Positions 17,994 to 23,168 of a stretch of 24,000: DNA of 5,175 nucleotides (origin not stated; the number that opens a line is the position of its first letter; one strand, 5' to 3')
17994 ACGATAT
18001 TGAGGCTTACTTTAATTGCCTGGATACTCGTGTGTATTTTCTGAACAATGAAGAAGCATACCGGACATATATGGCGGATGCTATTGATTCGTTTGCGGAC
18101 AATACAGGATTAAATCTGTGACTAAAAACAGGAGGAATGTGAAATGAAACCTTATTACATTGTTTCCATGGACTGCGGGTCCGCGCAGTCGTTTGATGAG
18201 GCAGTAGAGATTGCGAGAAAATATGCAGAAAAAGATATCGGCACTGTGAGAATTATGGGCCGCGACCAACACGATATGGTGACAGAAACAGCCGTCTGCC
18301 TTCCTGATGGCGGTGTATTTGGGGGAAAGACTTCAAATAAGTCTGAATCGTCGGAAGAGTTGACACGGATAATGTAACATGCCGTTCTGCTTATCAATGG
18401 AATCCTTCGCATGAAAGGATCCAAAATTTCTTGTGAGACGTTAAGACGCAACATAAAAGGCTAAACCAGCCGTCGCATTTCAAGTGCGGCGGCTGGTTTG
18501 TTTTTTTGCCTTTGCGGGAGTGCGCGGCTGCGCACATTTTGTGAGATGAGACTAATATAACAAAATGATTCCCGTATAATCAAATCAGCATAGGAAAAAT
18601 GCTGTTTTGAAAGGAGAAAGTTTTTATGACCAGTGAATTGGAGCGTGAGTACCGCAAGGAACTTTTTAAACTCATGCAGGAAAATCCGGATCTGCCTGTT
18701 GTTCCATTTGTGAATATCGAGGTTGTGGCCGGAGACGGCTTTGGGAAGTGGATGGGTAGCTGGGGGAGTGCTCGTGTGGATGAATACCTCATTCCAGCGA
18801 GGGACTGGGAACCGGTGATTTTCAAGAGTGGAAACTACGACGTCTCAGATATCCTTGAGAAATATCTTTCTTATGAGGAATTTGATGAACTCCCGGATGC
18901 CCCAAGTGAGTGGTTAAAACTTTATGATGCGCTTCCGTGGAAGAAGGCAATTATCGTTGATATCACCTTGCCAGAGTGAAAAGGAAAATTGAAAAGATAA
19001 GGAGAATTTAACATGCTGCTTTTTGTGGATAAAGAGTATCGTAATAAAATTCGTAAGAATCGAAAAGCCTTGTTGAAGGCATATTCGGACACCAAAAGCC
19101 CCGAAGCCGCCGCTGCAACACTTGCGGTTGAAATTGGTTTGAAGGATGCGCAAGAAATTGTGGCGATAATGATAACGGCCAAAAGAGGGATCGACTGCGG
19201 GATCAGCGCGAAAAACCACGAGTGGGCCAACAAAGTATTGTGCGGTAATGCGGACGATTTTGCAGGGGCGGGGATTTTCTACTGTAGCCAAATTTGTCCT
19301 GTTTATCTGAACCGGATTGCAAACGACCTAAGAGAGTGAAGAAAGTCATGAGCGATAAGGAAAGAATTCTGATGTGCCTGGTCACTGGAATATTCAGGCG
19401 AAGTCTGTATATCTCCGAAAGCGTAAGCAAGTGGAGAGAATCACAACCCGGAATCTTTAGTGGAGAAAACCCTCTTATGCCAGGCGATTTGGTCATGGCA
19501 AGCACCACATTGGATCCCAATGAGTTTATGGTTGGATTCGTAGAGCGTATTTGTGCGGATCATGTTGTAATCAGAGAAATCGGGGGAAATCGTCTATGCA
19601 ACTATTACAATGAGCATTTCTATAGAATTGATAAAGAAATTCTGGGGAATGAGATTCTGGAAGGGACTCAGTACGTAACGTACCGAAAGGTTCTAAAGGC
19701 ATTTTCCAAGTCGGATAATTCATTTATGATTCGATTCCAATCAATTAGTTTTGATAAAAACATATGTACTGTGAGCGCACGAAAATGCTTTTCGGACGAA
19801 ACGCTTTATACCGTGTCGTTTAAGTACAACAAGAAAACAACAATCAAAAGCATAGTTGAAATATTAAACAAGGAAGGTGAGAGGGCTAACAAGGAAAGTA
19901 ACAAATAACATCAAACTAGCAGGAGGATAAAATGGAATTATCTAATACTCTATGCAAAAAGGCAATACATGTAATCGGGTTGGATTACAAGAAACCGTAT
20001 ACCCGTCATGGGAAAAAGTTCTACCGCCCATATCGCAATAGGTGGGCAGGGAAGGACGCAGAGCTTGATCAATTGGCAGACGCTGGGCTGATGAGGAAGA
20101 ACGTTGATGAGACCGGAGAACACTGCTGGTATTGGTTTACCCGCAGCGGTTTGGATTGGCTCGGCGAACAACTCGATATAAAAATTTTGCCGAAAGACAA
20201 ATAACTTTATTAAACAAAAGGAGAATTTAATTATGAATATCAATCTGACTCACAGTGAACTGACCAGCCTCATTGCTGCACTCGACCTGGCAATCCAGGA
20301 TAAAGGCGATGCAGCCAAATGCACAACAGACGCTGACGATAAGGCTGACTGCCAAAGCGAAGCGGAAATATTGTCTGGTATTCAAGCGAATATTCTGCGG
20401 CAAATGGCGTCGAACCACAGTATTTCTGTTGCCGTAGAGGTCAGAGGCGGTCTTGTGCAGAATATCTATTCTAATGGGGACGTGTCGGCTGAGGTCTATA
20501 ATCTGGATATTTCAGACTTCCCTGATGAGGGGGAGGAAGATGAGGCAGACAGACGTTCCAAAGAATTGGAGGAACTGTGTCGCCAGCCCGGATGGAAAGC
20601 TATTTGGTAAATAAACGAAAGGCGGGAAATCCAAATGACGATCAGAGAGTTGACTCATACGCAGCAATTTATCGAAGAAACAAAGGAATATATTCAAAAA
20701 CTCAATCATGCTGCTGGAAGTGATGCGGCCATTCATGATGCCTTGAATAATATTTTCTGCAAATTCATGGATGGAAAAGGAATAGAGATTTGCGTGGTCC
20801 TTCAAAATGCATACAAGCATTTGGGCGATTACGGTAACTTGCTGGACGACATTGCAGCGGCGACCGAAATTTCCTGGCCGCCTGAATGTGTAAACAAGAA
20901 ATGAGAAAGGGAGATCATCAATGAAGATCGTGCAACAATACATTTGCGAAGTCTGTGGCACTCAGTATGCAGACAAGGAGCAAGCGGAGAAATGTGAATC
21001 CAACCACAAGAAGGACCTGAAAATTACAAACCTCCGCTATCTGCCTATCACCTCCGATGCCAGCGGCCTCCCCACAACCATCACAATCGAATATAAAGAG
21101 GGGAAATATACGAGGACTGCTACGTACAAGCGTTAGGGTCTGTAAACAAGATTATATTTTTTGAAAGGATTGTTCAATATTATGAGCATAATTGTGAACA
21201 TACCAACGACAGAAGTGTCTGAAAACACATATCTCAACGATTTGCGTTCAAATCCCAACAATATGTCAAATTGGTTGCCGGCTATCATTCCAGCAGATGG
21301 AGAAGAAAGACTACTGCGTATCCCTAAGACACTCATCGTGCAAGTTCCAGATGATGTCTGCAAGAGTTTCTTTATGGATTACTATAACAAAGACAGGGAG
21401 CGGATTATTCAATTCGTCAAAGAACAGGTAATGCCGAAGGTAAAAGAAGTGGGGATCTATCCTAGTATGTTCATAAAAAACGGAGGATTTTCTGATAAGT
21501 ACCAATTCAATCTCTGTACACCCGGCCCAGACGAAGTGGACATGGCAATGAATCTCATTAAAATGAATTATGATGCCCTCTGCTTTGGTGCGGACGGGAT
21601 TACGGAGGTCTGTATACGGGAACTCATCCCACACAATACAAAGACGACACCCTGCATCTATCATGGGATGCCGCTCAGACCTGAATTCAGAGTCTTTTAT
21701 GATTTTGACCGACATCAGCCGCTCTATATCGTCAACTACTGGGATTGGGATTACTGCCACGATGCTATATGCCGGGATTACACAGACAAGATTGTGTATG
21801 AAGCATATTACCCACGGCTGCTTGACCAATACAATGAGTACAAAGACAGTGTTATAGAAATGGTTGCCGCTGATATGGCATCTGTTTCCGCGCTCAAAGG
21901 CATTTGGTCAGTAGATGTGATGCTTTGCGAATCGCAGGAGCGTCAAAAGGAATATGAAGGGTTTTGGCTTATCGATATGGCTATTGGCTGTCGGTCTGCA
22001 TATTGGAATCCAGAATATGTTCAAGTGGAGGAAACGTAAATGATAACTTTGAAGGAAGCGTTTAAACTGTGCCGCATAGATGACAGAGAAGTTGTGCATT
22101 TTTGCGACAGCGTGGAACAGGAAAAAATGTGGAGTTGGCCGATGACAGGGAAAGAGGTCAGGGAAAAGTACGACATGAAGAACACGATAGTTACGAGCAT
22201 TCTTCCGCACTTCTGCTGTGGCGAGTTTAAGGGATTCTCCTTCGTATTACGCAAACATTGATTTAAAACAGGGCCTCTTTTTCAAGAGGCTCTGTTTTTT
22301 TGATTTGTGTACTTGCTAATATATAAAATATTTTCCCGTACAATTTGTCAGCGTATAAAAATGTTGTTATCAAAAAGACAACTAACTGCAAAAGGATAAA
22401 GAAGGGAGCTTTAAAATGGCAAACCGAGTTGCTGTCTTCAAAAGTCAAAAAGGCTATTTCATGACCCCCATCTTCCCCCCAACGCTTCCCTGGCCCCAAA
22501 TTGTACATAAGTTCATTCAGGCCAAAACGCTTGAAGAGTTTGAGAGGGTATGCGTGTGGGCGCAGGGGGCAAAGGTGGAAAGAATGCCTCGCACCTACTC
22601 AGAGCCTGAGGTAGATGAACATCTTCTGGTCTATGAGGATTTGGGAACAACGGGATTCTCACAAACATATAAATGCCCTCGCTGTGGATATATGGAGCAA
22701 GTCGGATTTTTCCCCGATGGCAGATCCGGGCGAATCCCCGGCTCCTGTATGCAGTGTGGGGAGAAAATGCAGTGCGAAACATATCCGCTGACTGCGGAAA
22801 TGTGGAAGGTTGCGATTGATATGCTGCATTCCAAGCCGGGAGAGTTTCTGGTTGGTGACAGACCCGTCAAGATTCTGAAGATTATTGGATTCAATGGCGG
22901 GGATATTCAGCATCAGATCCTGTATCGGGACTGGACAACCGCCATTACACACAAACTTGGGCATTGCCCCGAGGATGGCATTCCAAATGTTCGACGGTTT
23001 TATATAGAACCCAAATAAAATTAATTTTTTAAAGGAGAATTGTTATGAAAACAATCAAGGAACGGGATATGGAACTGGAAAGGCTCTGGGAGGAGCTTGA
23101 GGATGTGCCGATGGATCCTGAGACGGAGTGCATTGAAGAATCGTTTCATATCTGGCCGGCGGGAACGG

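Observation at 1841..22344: Recurrent non-canonical promoter: CT[A/G]ATA - exactly 17 nt ending in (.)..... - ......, at least 6 to 8 copies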

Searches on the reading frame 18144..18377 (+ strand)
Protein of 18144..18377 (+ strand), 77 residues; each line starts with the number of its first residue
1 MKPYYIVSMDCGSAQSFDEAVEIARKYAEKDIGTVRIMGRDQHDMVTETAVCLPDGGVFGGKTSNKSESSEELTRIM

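Call 42: search_protein_families(library=pfam, proteins=[window:18144-18377:+], max_evalue=0.05)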
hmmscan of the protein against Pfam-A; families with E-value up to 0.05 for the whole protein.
window:18144-18377:+ (77 aa): 1 family
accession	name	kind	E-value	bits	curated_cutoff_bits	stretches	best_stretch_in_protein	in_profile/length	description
PF09954.14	DUF2188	-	0.014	15.9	22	1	18-41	29-53/62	Uncharacterized protein conserved in bacteria (DUF2188)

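Call 87: search_protein_families(library=phrogs, proteins=[window:18144-18377:+], max_evalue=0.001)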
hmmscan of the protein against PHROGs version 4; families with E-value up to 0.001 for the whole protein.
window:18144-18377:+ (77 aa): 0 families

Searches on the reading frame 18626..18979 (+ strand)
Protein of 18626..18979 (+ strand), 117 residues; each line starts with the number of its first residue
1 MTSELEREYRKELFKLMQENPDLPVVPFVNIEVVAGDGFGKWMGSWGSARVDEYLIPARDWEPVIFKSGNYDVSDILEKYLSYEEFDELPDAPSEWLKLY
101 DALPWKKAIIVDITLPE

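Call 12: search_protein_families(library=phrogs, proteins=[window:18626-18979:+], max_evalue=0.01)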
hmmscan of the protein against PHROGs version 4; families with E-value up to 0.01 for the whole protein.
window:18626-18979:+ (117 aa): 1 family
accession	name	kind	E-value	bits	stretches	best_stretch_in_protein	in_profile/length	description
phrog_23660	-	unknown function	1.2e-21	78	1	9-116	4-105/105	-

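Call 24: find_related_loci(query=window:18626-18979:+, collection=viral_contigs, flank=10000)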
Query window:18626-18979:+ (117 aa) in viral_contigs; peptide patterns used: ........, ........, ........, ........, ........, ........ (x = any residue, [..] = any of these).
10 stretches matched a pattern, but none encodes a relative of the query by tblastn (E <= 1e-3).

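Call 33: find_homologous_proteins(query=window:18626-18979:+)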
Query window:18626-18979:+ (117 aa): 136 proteins with E <= 0.001 among 139 candidates; the best 120 are listed.
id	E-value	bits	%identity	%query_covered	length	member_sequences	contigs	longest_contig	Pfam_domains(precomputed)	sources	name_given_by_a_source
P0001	2.1e-71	256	98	100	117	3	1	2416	-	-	-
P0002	2.6e-62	227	85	100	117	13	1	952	-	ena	-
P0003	9.8e-42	160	63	100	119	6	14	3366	-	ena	-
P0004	4.1e-41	158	66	98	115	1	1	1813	-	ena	-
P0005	4.9e-40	155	62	100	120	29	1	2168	-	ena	-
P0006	6.8e-40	154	64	100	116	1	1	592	-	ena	-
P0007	1.6e-39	153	63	98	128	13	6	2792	-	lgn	-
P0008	2.7e-39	152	63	99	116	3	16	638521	-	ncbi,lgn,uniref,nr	ncbi:hypothetical protein [Acutalibacter sp. 1XD8-36]|uniref:hypothetical protein n=1 Tax=Acutalibac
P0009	3.2e-39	152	63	96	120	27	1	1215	-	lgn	-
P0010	6.4e-39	151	64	92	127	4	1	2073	-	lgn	-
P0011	6.6e-39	151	64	99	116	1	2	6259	-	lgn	-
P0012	1.6e-38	150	63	98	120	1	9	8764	-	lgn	-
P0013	2.3e-38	149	63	98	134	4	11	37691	-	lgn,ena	-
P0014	2.8e-38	149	59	100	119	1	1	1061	-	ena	-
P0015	3.8e-38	149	64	98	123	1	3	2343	-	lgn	-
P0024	3.9e-35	139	62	98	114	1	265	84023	-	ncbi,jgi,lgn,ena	-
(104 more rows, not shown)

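Call 34: find_encoding_contigs(protein=P0008, flank=10000, max_places=2)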
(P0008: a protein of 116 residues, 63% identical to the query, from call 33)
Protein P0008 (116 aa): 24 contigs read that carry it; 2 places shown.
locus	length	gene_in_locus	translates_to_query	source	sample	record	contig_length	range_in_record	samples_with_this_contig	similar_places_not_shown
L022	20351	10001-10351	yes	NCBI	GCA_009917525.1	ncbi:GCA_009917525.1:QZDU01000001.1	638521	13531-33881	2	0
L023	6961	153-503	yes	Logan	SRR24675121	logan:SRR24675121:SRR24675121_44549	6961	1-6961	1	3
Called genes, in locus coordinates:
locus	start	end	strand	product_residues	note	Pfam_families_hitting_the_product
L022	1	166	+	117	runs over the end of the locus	PF13560:HTH_31, PF13443:HTH_26 (weak), PF01381:HTH_3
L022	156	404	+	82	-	PF12728:HTH_17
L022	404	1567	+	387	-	PF13102:Phage_int_SAM_5, PF14659:Phage_int_SAM_3, PF00589:Phage_integrase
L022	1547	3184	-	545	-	PF00239:Resolvase, PF07508:Recombinase, PF13408:Zn_ribbon_recom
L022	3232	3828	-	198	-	PF12844:HTH_19, PF13560:HTH_31, PF01381:HTH_3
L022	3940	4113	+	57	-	-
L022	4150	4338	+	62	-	-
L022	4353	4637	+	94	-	-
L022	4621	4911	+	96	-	-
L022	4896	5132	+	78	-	-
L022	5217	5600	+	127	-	-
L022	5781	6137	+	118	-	-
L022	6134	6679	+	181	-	PF03884:YacG (faint), PF13717:Zn_ribbon_4 (faint), PF23550:zf_Tbcl_Rhp7 (faint), PF13392:HNH_3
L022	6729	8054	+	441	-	PF00176:SNF2-rel_dom, PF04851:ResIII (weak), PF00271:Helicase_C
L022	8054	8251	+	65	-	-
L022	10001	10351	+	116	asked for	-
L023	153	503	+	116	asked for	-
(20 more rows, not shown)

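Call 35: find_encoding_contigs(protein=P0024, flank=10000, max_places=2)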
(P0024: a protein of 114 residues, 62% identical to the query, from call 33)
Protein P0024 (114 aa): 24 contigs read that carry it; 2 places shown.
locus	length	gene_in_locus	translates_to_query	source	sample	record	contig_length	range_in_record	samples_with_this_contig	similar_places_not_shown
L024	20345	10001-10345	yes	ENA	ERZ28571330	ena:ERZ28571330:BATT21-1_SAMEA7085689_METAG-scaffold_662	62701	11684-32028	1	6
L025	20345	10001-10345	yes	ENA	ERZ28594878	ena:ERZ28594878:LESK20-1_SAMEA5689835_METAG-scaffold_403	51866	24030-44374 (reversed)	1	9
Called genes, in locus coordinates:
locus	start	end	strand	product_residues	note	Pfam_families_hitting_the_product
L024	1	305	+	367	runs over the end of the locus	-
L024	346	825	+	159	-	-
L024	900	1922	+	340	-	-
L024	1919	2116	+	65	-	-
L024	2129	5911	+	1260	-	PF00149:Metallophos, PF02463:SMC_N, PF13476:AAA_23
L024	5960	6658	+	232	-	PF07261:DnaB_2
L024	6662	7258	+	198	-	PF07486:Hydrolase_2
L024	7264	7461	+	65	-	-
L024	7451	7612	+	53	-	-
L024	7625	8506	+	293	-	PF19789:DUF6273 (faint)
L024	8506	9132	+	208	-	-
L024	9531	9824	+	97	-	-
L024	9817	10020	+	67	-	PF19474:DUF6011 (weak)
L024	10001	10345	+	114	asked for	-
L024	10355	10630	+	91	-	-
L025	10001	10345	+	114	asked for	-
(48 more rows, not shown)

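Call 36: find_encoding_contigs(protein=P0013, flank=10000, max_places=2)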
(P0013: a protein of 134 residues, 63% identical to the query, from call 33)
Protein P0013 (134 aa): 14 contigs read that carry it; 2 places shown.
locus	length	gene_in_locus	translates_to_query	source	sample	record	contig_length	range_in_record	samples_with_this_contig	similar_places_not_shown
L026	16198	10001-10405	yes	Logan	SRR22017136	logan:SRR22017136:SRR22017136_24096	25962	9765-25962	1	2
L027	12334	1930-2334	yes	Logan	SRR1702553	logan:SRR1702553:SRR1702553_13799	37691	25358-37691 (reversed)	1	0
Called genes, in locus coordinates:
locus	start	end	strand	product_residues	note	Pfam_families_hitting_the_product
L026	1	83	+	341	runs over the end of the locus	-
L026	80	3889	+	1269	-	PF00149:Metallophos, PF02463:SMC_N (faint), PF13476:AAA_23 (faint)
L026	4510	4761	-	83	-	-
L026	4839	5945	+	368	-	PF01695:IstB_IS21, PF00308:Bac_DnaA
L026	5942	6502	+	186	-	PF03838:RecU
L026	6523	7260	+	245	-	PF07486:Hydrolase_2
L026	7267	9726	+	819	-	PF00145:DNA_methylase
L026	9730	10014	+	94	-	-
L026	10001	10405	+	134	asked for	-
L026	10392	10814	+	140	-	-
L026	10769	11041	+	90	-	-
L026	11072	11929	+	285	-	PF07505:DUF5131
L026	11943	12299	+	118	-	-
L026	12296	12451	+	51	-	-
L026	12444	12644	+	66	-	-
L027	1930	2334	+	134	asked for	-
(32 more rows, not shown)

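Call 37: find_encoding_contigs(protein=P0001, flank=10000, max_places=4)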
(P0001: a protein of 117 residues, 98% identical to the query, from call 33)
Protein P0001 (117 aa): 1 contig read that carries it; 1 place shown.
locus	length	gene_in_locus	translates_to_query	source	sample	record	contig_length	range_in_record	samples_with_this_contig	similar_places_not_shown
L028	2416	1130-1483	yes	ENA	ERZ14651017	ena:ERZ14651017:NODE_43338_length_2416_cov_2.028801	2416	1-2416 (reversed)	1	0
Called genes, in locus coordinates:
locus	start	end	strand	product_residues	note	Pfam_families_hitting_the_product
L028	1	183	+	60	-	?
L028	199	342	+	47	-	-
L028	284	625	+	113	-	-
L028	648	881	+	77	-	-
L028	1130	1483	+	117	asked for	-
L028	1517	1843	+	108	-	-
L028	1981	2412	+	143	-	-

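Call 38: find_encoding_contigs(protein=P0002, flank=10000, max_places=4)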
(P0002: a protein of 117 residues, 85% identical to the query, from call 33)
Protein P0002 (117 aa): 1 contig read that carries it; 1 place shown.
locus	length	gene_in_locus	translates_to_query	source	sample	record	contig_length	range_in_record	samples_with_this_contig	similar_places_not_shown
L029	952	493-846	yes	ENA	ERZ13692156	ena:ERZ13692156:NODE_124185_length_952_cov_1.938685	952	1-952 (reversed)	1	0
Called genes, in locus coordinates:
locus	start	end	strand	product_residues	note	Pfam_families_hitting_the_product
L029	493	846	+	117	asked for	-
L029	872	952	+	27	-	?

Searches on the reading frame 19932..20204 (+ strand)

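Call 43: search_protein_families(library=pfam, proteins=[window:19932-20204:+], max_evalue=0.05)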
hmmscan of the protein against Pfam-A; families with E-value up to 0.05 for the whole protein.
window:19932-20204:+ (90 aa): 0 families

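Call 88: search_protein_families(library=phrogs, proteins=[window:19932-20204:+], max_evalue=0.001)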
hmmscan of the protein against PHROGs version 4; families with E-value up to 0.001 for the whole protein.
window:19932-20204:+ (90 aa): 2 families
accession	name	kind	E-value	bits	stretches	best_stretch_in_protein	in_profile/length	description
phrog_13561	-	unknown function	7.5e-08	33.3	1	5-86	9-88/92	-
phrog_32432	-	unknown function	7.1e-05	23.9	1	11-85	78-146/150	-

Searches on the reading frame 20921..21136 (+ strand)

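Call 43: search_protein_families(library=pfam, proteins=[window:20921-21136:+], max_evalue=0.05)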
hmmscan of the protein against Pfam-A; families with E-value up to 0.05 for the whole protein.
window:20921-21136:+ (71 aa): 2 families
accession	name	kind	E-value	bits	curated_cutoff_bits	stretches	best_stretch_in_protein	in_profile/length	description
PF21302.3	Zn_ribbon_RlmA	-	0.019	15.4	27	1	7-33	1-27/44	RlmA, N-terminal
PF23447.1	DUF7128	-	0.035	14.4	25.7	1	7-28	13-34/44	Domain of unknown function (DUF7128)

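Call 88: search_protein_families(library=phrogs, proteins=[window:20921-21136:+], max_evalue=0.001)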
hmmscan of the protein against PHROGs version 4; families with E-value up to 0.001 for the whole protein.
window:20921-21136:+ (71 aa): 0 families

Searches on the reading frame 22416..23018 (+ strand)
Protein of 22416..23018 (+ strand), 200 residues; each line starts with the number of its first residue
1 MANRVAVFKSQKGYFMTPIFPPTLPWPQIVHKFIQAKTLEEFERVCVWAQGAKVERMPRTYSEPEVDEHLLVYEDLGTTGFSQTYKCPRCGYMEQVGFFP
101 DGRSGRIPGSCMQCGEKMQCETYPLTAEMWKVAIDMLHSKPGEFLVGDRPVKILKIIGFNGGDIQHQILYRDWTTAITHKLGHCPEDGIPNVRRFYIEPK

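Call 12: search_protein_families(library=phrogs, proteins=[window:22416-23018:+], max_evalue=0.01)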
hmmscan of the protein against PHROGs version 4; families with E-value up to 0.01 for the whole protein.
window:22416-23018:+ (200 aa): 0 families

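Call 25: find_related_loci(query=window:22416-23018:+, collection=viral_contigs, flank=10000)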
Query window:22416-23018:+ (200 aa) in viral_contigs; peptide patterns used: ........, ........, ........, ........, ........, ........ (x = any residue, [..] = any of these).
No stretch of DNA in the collection matches any of the patterns.

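Call 43: search_protein_families(library=pfam, proteins=[window:22416-23018:+], max_evalue=0.05)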
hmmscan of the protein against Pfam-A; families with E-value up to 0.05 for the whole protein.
window:22416-23018:+ (200 aa): 2 families
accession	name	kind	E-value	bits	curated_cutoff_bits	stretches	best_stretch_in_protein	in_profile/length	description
PF05129.18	Zn_ribbon_Elf1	-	0.0013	19.2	29.8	1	81-127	19-65/79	Transcription elongation factor Elf1 like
PF11926.13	DUF3444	-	0.019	15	26.1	1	30-62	12-44/211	Domain of unknown function (DUF3444)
